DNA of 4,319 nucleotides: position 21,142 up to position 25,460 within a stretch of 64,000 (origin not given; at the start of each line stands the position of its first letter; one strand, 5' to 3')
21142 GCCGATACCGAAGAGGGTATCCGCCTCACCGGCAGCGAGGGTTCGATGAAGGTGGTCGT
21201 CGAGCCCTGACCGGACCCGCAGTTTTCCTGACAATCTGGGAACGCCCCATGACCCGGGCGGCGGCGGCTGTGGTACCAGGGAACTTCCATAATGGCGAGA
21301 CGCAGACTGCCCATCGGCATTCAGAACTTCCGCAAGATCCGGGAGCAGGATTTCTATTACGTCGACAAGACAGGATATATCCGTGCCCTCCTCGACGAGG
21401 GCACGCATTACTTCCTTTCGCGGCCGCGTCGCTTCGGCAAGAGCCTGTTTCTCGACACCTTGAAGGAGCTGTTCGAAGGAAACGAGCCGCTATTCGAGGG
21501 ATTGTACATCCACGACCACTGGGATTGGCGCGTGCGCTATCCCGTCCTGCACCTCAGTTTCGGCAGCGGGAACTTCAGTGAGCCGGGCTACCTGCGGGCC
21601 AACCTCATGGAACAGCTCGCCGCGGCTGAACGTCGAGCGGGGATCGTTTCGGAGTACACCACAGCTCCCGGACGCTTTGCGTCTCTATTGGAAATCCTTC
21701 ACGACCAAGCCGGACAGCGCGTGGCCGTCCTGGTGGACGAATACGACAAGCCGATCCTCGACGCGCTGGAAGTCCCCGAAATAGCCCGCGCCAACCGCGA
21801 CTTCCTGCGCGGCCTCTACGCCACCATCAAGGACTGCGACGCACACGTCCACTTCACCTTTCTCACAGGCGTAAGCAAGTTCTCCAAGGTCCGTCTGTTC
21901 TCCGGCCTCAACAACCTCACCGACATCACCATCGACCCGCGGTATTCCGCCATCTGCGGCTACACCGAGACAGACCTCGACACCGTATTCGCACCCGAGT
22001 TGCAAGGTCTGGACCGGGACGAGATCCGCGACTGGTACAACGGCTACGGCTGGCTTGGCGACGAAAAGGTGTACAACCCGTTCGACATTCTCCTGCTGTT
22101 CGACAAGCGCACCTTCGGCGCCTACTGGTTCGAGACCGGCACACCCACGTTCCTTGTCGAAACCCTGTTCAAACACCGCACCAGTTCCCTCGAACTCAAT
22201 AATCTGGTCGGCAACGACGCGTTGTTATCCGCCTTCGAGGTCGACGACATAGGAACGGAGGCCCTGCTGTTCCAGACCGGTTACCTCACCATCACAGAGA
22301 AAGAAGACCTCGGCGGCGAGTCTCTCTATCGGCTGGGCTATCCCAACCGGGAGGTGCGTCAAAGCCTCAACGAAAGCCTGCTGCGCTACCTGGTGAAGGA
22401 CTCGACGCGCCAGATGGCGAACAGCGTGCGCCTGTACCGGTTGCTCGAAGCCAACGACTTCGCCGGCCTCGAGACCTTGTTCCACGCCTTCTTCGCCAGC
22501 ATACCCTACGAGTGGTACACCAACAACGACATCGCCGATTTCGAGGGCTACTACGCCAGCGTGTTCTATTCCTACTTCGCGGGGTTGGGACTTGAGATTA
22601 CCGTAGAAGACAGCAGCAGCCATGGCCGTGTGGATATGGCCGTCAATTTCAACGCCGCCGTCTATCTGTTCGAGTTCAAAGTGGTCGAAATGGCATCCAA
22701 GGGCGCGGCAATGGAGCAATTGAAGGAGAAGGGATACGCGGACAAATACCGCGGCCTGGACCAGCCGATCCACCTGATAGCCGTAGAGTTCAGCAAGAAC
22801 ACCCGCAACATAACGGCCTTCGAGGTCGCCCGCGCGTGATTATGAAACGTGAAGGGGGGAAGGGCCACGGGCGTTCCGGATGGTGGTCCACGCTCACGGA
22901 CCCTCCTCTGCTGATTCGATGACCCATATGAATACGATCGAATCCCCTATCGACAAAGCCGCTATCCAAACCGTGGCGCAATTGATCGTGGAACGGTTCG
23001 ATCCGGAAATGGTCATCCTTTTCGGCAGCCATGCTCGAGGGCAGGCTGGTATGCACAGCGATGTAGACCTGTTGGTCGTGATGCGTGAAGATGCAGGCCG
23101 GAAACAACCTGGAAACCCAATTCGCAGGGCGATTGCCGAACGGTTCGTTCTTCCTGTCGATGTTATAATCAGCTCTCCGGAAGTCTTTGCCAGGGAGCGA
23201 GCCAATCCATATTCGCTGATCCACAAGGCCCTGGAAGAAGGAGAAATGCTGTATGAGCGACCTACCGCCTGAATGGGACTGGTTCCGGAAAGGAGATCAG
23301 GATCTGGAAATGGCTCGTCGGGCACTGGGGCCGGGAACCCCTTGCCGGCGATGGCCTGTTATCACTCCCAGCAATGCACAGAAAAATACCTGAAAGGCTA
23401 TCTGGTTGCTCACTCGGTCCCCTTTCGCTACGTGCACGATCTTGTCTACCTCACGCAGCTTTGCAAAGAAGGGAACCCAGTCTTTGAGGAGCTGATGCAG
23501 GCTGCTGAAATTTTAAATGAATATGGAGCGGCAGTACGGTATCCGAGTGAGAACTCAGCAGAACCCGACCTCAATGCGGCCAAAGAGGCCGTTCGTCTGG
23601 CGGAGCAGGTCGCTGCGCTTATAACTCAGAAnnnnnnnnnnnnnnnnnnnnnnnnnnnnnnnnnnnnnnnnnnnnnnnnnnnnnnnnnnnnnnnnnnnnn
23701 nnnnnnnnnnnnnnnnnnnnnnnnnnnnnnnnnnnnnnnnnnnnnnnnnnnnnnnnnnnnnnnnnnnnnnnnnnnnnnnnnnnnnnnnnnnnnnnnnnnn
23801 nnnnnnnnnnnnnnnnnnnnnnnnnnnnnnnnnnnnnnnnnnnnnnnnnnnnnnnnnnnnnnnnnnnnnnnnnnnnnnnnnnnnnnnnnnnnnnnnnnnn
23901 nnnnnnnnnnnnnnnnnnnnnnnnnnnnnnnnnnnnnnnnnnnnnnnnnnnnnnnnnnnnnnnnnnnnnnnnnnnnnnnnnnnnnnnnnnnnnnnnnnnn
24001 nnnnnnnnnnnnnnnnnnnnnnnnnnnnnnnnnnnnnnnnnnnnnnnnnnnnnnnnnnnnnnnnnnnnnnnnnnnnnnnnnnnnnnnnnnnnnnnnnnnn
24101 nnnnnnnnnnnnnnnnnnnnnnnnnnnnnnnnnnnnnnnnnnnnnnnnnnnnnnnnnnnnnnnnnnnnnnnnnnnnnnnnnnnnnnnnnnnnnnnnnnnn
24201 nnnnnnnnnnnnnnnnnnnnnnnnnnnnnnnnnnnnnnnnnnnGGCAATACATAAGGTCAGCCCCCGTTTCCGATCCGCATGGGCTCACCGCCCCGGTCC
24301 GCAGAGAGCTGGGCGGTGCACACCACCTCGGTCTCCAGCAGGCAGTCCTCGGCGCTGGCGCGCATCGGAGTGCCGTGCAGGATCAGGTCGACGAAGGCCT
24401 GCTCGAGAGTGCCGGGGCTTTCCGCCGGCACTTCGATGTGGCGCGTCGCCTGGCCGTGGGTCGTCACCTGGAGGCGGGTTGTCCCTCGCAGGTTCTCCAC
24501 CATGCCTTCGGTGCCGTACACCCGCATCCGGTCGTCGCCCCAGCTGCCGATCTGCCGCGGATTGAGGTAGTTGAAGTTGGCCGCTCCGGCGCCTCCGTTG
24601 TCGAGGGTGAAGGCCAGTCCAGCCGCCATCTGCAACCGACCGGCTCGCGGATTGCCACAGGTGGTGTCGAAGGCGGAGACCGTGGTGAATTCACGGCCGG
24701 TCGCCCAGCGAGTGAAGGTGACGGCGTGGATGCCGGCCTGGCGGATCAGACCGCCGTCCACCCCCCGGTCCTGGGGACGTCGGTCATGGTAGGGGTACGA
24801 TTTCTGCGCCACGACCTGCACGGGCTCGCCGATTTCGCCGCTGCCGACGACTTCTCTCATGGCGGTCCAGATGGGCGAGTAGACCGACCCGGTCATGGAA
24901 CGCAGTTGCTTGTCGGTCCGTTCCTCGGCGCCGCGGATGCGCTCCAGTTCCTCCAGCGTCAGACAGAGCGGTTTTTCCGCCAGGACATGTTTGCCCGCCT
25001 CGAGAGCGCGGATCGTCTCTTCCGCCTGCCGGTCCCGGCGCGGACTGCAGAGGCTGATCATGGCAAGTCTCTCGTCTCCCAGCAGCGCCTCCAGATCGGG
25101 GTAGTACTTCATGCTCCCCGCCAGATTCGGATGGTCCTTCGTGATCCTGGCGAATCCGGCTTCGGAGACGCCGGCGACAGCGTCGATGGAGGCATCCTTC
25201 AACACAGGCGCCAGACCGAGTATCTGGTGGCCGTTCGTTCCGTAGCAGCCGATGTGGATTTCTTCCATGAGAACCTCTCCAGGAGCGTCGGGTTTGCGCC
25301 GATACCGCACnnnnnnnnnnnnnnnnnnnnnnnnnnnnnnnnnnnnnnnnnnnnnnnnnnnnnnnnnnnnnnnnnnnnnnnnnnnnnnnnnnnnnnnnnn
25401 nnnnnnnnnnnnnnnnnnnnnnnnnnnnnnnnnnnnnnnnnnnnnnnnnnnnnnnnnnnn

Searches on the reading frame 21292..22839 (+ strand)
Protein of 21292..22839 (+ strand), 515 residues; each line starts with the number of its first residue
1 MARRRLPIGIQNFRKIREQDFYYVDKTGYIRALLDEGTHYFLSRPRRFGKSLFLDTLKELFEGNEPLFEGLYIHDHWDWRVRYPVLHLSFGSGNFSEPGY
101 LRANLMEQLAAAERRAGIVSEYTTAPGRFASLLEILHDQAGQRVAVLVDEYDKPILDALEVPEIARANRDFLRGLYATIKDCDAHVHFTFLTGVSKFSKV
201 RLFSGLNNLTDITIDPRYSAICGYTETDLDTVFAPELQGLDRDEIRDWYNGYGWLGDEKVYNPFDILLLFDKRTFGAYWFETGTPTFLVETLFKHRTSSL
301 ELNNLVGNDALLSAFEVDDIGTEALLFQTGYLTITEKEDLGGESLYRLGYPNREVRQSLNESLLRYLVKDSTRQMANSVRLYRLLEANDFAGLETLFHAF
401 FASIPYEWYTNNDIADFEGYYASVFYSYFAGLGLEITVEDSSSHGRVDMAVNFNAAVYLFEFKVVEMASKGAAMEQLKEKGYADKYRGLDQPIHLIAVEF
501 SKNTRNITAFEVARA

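Call 27: search_protein_families(library=pfam, proteins=[window:21292-22839:+], max_evalue=0.001)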
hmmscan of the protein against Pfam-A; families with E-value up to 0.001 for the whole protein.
window:21292-22839:+ (515 aa): 2 families
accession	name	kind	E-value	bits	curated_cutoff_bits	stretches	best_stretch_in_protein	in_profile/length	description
PF09820.16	AAA-ATPase_like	-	2e-63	214.3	26.1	1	7-203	1-201/201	Predicted AAA-ATPase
PF08011.17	PDDEXK_9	-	9.2e-23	80.7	25.5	1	417-508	2-103/105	PD-(D/E)XK nuclease superfamily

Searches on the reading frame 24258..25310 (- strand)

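Call 27: search_protein_families(library=pfam, proteins=[window:24258-25310:-], max_evalue=0.001)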
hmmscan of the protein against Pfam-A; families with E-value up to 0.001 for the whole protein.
window:24258-25310:- (350 aa): 3 families
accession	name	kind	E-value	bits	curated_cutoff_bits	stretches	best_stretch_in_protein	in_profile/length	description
PF22725.1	GFO_IDH_MocA_C3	-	1.7e-15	57.6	27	1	149-272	2-124/124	GFO/IDH/MocA C-terminal domain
PF01408.29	GFO_IDH_MocA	-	7.9e-12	46.4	24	1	67-136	48-116/120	Oxidoreductase family, NAD-binding Rossmann fold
PF02894.22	GFO_IDH_MocA_C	-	1.2e-05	25.7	22.9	1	152-296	1-153/218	Oxidoreductase family, C-terminal alpha/beta domain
